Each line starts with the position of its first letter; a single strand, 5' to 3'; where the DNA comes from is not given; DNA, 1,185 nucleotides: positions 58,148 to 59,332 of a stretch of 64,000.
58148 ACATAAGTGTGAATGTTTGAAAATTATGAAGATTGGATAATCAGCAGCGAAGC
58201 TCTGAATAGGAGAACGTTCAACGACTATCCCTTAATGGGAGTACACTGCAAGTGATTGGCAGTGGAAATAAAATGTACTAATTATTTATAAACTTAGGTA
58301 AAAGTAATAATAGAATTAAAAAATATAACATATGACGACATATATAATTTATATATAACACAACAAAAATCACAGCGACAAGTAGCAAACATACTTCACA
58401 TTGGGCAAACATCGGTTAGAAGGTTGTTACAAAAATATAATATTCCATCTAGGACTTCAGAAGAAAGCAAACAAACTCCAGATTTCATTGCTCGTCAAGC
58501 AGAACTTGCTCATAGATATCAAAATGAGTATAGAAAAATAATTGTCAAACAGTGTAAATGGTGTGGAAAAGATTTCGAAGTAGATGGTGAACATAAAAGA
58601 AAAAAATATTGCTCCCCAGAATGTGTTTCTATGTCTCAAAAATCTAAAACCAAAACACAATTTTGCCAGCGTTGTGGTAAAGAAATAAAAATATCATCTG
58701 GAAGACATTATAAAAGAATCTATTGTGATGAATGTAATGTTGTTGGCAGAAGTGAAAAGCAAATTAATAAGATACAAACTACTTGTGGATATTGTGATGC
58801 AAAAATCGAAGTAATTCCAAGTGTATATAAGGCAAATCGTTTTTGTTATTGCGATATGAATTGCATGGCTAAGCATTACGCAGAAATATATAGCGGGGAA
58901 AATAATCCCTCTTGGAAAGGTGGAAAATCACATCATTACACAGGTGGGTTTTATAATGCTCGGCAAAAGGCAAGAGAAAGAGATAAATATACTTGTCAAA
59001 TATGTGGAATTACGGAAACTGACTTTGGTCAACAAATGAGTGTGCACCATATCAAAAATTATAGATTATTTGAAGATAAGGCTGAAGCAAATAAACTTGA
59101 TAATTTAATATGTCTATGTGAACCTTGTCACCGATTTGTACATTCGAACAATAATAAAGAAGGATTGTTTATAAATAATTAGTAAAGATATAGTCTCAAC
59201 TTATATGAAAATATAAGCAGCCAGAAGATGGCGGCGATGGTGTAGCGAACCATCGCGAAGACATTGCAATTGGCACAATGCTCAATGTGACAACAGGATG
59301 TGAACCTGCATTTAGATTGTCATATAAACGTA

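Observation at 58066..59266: Group I intron with HNH homing endonuclease splitting the ribonucleotide reductase gene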

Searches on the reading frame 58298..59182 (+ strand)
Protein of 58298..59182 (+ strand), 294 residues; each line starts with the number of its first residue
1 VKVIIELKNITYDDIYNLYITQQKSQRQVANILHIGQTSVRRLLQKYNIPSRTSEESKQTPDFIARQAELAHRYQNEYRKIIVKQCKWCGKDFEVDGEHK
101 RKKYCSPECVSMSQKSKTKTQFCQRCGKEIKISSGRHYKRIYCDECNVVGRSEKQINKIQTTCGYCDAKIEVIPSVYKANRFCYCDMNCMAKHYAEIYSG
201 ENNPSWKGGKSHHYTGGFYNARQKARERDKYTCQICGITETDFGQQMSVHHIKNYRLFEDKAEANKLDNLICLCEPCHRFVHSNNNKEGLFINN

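Call 8: search_protein_families(library=pfam, proteins=[window:58334-59182:+], max_evalue=0.01)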
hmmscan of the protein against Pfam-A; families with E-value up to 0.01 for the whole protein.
window:58334-59182:+ (282 aa): 3 families
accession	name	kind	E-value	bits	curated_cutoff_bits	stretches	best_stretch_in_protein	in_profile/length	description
PF01844.29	HNH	-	4.6e-06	27.1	21.4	1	221-270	1-45/47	HNH endonuclease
PF13391.12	HNH_2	-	0.0014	18.9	21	1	221-267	1-56/66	HNH endonuclease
PF13518.12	HTH_28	-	0.0021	18.6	25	1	6-36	8-37/52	Helix-turn-helix domain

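Call 11: find_homologous_proteins(query=window:58298-59182:+)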
Query window:58298-59182:+ (294 aa): 94 proteins with E <= 0.001 among 287 candidates.
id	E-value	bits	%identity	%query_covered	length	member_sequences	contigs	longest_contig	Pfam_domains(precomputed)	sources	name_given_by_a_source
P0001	1.4e-172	591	100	86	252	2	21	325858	PF01844.30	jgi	-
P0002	4.0e-119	415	61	98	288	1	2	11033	PF13518.13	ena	-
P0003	1.5e-113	397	64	94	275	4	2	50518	PF01844.30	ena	-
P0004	3.3e-111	389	61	97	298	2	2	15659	PF01844.30,PF18024.8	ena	-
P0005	1.5e-110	387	59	98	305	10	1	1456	PF01844.30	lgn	-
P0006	1.5e-104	368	58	99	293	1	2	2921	PF01844.30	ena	-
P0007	3.4e-104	366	60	94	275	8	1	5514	PF01844.30,PF18024.8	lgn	-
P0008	1.6e-103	364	57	98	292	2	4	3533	PF01844.30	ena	-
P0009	9.8e-102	358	56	95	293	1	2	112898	PF01844.30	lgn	-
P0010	1.9e-101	357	58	97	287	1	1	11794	PF01844.30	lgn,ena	-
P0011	1.0e-100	355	54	98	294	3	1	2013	PF01844.30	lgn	-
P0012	1.7e-100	354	58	95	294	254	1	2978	PF01844.30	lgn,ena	-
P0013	4.9e-98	346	54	99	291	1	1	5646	PF01844.30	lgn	-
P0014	1.0e-96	342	55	99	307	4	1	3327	PF01844.30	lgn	-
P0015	1.2e-96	342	55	94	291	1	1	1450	PF01844.30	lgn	-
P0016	1.6e-96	341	54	96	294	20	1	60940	PF01844.30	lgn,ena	-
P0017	1.2e-95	338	54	95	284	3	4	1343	PF01844.30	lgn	-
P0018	5.4e-95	336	52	95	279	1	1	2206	PF01844.30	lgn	-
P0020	6.6e-93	329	53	96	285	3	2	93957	PF01844.30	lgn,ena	-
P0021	7.9e-93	329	55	94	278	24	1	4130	PF01844.30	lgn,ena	-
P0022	8.3e-91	323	55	88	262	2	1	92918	PF06467.21,PF01844.30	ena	-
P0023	3.1e-90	321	54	91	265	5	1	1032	PF01844.30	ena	-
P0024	4.5e-89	317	54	94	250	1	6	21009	PF01844.30,PF18024.8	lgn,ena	-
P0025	1.2e-88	315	50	97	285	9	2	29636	PF01844.30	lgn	-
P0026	1.6e-88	315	50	99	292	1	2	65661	PF01844.30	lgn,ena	-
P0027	3.1e-88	314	51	97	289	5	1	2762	PF01844.30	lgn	-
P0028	5.5e-88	313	51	95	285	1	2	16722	PF01844.30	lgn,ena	-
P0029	1.0e-87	312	49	97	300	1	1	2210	PF01844.30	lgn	-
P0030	1.1e-87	312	50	99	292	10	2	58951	PF01844.30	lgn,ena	-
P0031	1.8e-87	312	57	85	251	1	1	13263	PF01844.30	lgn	-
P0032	2.6e-87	311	51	97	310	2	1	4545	PF01844.30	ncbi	-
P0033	4.2e-87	310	50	99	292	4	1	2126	PF01844.30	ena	-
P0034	1.2e-85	306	53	91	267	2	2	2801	PF01844.30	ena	-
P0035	1.3e-82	296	55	85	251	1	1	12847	PF01844.30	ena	-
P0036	3.3e-82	294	48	97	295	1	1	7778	PF01844.30,PF18024.8,PF08281.19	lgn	-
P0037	5.7e-82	294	49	96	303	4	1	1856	PF01844.30,PF13518.13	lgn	-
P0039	2.9e-81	291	49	96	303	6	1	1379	PF01844.30,PF13518.13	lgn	-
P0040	3.4e-81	291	49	95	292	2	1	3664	PF01844.30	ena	-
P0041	6.9e-81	290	48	97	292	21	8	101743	PF01844.30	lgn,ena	-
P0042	2.8e-80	288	49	96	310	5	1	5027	PF01844.30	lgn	-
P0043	4.8e-80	287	47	97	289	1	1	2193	PF01844.30,PF18024.8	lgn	-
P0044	1.1e-79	286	48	96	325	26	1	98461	PF01844.30,PF18024.8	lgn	-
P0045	2.0e-79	285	48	96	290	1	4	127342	PF01844.30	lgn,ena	-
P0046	3.4e-78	281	46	97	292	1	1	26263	PF01844.30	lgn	-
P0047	5.4e-78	280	51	90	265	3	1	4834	PF01844.30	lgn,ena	-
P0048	1.2e-77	279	50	91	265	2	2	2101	PF01844.30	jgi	jgi:hypothetical protein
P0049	2.4e-77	278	47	97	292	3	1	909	PF01844.30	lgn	-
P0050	2.7e-77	278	46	98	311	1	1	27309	PF01844.30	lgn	-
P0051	1.2e-76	276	45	97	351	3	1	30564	PF01844.30,PF18024.8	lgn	-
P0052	3.2e-76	275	50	91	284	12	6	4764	PF01844.30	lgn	-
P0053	2.6e-75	272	49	85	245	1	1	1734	PF01844.30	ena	-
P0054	4.2e-75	271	39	99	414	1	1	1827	PF01844.30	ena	-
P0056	4.8e-72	261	52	76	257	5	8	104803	PF01844.30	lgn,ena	-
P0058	7.3e-71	257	45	98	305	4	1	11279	PF01844.30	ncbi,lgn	-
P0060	7.3e-68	247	49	88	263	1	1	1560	PF01844.30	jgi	jgi:hypothetical protein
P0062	2.4e-65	239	49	78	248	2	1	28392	PF01844.30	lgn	-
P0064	5.3e-64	235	44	97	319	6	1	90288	PF01844.30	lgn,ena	-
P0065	1.6e-59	220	60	55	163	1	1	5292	PF01844.30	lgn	-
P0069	2.4e-43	167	39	91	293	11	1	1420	PF01844.30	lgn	-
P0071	2.6e-31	127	34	74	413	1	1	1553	PF01844.30,PF18780.7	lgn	-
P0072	1.6e-30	125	34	69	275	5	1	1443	PF01844.30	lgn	-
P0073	7.4e-30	122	40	55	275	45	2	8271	PF01844.30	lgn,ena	-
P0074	9.0e-30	122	34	75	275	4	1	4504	PF01844.30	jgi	jgi:5-methylcytosine-specific restriction endonuclease McrA/uncharacterized Zn-finger protein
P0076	4.9e-27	113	38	55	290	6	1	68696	PF06467.21,PF01844.30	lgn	-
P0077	9.5e-27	112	33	77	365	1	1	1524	PF01844.30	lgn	-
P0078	1.8e-26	111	33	86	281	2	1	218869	PF01844.30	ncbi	-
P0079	8.6e-25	106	41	42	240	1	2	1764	PF13391.13,PF01844.30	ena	-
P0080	6.8e-20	90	34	66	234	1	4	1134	PF06467.21,PF01844.30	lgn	-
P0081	1.4e-19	89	40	41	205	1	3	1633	PF01844.30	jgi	jgi:5-methylcytosine-specific restriction endonuclease McrA/ribosomal protein S27E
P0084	1.6e-13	69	31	66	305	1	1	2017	PF01844.30,PF13248.12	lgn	-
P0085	2.5e-12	65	33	68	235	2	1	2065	PF01844.30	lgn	-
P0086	4.8e-9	54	29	74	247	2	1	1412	PF01844.30,PF01258.24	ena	-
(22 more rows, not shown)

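Call 14: find_encoding_contigs(protein=P0001, flank=4000, max_places=8)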
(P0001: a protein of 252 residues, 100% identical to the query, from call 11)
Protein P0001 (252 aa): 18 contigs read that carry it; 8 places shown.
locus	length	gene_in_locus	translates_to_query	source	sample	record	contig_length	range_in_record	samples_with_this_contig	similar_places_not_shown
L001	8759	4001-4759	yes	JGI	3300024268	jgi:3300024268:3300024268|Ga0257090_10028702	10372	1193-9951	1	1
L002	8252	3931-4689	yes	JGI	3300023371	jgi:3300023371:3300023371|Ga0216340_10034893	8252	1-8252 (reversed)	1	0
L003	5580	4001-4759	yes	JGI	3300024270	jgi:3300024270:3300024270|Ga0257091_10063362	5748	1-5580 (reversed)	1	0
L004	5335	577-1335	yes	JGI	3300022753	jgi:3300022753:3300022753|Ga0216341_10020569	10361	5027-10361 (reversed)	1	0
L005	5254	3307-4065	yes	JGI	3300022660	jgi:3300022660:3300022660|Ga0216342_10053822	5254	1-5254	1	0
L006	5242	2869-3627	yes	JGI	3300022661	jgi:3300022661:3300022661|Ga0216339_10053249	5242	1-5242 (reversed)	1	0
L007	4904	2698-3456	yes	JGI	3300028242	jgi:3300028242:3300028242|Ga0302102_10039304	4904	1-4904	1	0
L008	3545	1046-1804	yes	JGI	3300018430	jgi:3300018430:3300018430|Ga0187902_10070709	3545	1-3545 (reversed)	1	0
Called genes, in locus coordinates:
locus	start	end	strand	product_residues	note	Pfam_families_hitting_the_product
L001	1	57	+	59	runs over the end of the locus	-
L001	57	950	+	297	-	PF01145:Band_7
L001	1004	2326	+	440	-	PF01068:DNA_ligase_A_M, PF14743:DNA_ligase_OB_2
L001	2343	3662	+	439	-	PF02867:Ribonuc_red_lgC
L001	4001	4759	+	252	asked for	PF01844:HNH (weak)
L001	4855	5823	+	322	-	PF02867:Ribonuc_red_lgC, PF12637:TSCPD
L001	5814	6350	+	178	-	-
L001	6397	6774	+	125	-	-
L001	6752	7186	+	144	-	PF22769:DCD (weak), PF00692:dUTPase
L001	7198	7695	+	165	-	-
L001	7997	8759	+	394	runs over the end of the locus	?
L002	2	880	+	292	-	?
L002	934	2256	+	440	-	PF01068:DNA_ligase_A_M, PF14743:DNA_ligase_OB_2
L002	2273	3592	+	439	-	PF02867:Ribonuc_red_lgC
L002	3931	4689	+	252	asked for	PF01844:HNH (weak)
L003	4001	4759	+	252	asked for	PF01844:HNH (weak)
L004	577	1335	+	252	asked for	PF01844:HNH (weak)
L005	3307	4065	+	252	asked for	PF01844:HNH (weak)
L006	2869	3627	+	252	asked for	PF01844:HNH (weak)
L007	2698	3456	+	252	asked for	PF01844:HNH (weak)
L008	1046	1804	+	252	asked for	PF01844:HNH (weak)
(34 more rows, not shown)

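Call 15: find_encoding_contigs(protein=P0002, flank=4000, max_places=4)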
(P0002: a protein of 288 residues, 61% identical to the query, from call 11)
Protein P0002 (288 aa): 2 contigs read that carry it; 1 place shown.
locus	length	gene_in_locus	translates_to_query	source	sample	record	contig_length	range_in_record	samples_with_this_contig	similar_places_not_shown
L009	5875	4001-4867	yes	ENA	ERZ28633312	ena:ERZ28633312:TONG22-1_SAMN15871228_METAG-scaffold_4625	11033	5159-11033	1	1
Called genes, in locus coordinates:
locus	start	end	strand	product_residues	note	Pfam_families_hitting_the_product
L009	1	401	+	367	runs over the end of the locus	PF13186:SPASM (weak)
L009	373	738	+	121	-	-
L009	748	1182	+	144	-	-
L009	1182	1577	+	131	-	-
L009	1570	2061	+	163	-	-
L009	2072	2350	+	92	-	-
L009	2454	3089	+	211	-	-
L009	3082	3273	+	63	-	-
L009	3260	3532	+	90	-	PF11753:DUF3310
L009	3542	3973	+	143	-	PF15891:Nuc_deoxyri_tr2 (weak), PF05014:Nuc_deoxyrib_tr (weak)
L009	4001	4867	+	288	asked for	PF13518:HTH_28 (faint)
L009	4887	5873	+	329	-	?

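Call 25: find_encoding_contigs(protein=P0003, flank=3000, max_places=3)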
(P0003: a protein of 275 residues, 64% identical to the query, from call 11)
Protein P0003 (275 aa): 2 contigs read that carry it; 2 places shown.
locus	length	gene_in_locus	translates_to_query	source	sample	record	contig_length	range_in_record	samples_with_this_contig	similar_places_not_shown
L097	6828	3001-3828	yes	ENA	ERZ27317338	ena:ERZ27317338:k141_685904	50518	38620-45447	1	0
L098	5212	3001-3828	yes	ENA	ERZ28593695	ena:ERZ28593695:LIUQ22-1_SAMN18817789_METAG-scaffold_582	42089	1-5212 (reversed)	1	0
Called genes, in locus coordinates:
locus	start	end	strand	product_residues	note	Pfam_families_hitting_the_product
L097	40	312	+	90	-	-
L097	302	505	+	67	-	-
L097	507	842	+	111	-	PF03819:MazG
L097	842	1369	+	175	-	PF18907:DUF5662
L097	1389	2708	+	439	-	PF02867:Ribonuc_red_lgC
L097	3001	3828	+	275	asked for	PF01844:HNH (weak)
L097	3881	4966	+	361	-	PF02867:Ribonuc_red_lgC, PF12637:TSCPD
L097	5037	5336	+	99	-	-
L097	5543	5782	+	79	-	-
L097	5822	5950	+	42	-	-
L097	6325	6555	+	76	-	PF13560:HTH_31 (weak), PF13443:HTH_26 (weak)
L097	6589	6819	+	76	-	PF01381:HTH_3, PF13443:HTH_26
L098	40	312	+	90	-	-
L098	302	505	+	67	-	-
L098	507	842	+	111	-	PF03819:MazG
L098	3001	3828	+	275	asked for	PF01844:HNH (weak)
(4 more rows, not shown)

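Call 26: find_encoding_contigs(protein=P0004, flank=3000, max_places=3)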
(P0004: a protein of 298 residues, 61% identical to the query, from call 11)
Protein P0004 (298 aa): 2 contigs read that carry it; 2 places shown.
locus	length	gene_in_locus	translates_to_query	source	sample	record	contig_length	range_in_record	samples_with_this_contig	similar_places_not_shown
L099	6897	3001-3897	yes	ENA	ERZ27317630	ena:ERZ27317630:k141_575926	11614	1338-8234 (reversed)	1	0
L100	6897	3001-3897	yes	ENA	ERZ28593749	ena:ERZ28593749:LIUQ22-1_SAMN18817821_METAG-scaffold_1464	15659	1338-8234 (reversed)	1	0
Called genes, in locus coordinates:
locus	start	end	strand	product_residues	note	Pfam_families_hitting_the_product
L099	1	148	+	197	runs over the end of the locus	PF06941:NT5C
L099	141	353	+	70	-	-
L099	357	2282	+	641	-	PF13597:NRDD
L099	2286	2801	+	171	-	-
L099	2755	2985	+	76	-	-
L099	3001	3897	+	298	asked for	PF18024:HTH_50 (faint), PF01844:HNH (weak)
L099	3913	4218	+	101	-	-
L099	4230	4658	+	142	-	-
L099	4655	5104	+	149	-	PF22769:DCD (weak), PF00692:dUTPase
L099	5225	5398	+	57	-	-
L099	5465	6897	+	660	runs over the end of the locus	PF00239:Resolvase, PF07508:Recombinase, PF13408:Zn_ribbon_recom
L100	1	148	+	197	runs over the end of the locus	PF06941:NT5C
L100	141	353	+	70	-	-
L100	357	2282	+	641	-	PF13597:NRDD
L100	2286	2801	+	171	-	-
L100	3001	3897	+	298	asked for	PF18024:HTH_50 (faint), PF01844:HNH (weak)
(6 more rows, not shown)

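Call 27: find_encoding_contigs(protein=P0007, flank=3000, max_places=3)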
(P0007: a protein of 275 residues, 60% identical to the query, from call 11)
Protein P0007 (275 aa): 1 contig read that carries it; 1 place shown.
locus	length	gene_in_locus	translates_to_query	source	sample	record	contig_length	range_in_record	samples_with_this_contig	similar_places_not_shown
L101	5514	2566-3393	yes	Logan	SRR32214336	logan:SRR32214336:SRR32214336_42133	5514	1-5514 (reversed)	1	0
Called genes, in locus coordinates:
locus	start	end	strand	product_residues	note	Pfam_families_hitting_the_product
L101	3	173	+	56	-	?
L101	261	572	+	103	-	-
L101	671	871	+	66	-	-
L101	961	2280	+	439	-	PF02867:Ribonuc_red_lgC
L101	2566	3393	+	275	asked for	PF18024:HTH_50 (weak), PF01844:HNH (weak)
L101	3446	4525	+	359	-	PF02867:Ribonuc_red_lgC, PF12637:TSCPD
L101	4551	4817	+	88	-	-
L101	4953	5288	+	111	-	PF03819:MazG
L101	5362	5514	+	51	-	?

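Call 31: find_encoding_contigs(protein=P0022, flank=2500, max_places=2)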
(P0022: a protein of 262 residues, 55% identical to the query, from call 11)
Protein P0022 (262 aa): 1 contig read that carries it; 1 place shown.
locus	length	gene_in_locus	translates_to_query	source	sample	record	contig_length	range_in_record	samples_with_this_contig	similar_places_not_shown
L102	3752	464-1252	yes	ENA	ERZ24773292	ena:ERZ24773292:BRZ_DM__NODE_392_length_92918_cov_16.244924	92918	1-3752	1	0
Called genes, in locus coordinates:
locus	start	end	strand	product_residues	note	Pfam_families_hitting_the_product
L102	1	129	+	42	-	?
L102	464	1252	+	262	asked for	PF06467:zf-FCS (faint), PF01844:HNH (weak)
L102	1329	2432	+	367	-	PF02867:Ribonuc_red_lgC, PF12637:TSCPD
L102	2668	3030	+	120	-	PF13876:Phage_gp49_66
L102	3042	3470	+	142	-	PF00692:dUTPase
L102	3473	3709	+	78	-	-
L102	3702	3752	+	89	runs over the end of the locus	-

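Call 32: find_encoding_contigs(protein=P0031, flank=2500, max_places=2)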
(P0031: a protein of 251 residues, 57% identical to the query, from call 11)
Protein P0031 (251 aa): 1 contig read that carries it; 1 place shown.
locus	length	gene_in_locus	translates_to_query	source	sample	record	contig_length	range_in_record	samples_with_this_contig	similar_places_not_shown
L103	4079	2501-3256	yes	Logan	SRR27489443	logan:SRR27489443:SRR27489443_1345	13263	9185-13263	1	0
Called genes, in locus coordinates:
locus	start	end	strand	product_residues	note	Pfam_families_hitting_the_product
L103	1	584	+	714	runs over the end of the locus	PF05970:PIF1 (faint), PF13245:AAA_19, PF13604:AAA_30, PF01443:Viral_helicase1 (weak), PF13401:AAA_22 (weak), PF18335:SH3_13, PF13538:UvrD_C_2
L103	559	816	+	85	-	-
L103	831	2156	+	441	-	PF02867:Ribonuc_red_lgC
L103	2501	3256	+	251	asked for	PF01844:HNH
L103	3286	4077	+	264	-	?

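Call 33: find_encoding_contigs(protein=P0034, flank=2500, max_places=2)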
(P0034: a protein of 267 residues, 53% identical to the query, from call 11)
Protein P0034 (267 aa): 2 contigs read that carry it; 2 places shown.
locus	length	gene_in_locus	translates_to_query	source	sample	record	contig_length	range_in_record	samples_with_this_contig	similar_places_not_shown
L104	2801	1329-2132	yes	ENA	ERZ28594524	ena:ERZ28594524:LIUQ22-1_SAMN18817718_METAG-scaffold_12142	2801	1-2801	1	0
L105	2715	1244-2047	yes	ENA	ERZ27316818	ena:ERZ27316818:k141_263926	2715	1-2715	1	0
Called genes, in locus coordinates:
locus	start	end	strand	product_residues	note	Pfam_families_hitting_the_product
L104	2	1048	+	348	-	?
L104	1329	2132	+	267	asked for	PF01844:HNH (weak)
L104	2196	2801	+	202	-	?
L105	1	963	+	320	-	?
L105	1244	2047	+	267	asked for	PF01844:HNH (weak)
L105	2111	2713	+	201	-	?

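Call 56: search_protein_families(library=phrogs, proteins=[window:58307-59179:+], max_evalue=0.001)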
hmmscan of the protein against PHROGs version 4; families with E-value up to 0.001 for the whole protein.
window:58307-59179:+ (291 aa): 16 families
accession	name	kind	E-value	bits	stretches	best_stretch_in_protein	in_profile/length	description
phrog_8446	-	DNA, RNA and nucleotide metabolism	2.1e-29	103.7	1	9-276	61-193/211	HNH endonuclease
phrog_1271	-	DNA, RNA and nucleotide metabolism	4e-23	83.4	1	68-285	104-322/361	HNH endonuclease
phrog_8048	-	DNA, RNA and nucleotide metabolism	2.2e-13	51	1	212-283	161-230/273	HNH endonuclease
phrog_589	-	DNA, RNA and nucleotide metabolism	1.6e-10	42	1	195-282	55-142/179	HNH endonuclease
phrog_119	-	DNA, RNA and nucleotide metabolism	2e-10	41.1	1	212-284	188-260/443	HNH endonuclease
phrog_333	-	DNA, RNA and nucleotide metabolism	2.7e-09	38.3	1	200-276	5-76/138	HNH endonuclease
phrog_740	-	DNA, RNA and nucleotide metabolism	8.4e-09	35.8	1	207-284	18-90/332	HNH endonuclease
phrog_144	-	DNA, RNA and nucleotide metabolism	2.1e-08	35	1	199-284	60-138/175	HNH endonuclease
phrog_5956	-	DNA, RNA and nucleotide metabolism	1.1e-07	32.6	1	217-286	49-115/138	HNH endonuclease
phrog_5200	-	DNA, RNA and nucleotide metabolism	3.1e-07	31.5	1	218-281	31-87/154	HNH endonuclease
phrog_7545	-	DNA, RNA and nucleotide metabolism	2.8e-06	28.6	1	9-67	7-57/160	HNH endonuclease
phrog_8060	-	unknown function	0.00012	22.9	1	226-288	32-88/213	-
phrog_125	-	DNA, RNA and nucleotide metabolism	0.0003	21.4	1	12-82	172-239/254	DNA invertase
phrog_16726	-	DNA, RNA and nucleotide metabolism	0.00069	20.4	1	218-275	84-137/308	HNH endonuclease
phrog_12058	-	unknown function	0.00083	18.7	0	6-68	578-640/768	-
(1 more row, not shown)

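Call 58: find_related_loci(query=A1, collection=viral_contigs, flank=2500)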
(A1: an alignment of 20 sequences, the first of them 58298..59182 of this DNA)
Query A1 (294 aa) in viral_contigs; peptide patterns used: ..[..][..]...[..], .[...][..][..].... (x = any residue, [..] = any of these).
98 stretches matched a pattern; 50 encode a relative of the query (tblastn E <= 1e-3); 50 distinct loci.
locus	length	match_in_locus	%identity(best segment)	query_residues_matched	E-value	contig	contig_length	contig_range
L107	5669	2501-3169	33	86-291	2e-35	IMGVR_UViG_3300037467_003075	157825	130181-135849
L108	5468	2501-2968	34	123-285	4e-23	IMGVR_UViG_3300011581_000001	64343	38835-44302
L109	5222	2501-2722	39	214-290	9e-11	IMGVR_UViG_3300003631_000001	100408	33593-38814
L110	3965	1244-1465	39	214-290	9e-11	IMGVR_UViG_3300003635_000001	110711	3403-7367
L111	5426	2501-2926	30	157-282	1e-8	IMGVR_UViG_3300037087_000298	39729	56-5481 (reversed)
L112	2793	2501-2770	35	197-288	2e-7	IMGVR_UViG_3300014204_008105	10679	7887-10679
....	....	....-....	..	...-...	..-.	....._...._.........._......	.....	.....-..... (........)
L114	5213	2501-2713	38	215-288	9e-6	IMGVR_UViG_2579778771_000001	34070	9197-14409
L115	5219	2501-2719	41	217-286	9e-6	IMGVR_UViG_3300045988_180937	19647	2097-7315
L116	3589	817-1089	32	195-282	1e-5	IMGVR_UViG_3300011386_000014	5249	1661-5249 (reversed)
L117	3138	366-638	32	195-282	2e-5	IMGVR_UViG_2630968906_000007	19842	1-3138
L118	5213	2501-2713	37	215-288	2e-5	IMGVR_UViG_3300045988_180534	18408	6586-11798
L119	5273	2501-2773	32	195-282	2e-5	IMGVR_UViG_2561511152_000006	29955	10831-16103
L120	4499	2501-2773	32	195-282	2e-5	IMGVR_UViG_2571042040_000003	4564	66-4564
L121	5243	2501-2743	33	205-282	2e-5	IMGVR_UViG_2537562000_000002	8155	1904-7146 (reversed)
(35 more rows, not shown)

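Call 59: find_encoding_contigs(protein=P0035, flank=2500, max_places=1)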
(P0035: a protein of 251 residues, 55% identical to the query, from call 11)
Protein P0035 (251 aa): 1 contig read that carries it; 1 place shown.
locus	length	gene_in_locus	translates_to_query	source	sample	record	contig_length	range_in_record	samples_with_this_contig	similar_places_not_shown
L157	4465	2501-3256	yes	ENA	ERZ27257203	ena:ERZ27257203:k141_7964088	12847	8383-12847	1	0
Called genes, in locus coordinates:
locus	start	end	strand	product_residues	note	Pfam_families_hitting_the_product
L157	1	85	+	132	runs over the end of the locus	-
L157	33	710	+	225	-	PF02511:Thy1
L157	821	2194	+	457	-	PF02867:Ribonuc_red_lgC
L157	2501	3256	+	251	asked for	PF01844:HNH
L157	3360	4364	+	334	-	PF02867:Ribonuc_red_lgC, PF12637:TSCPD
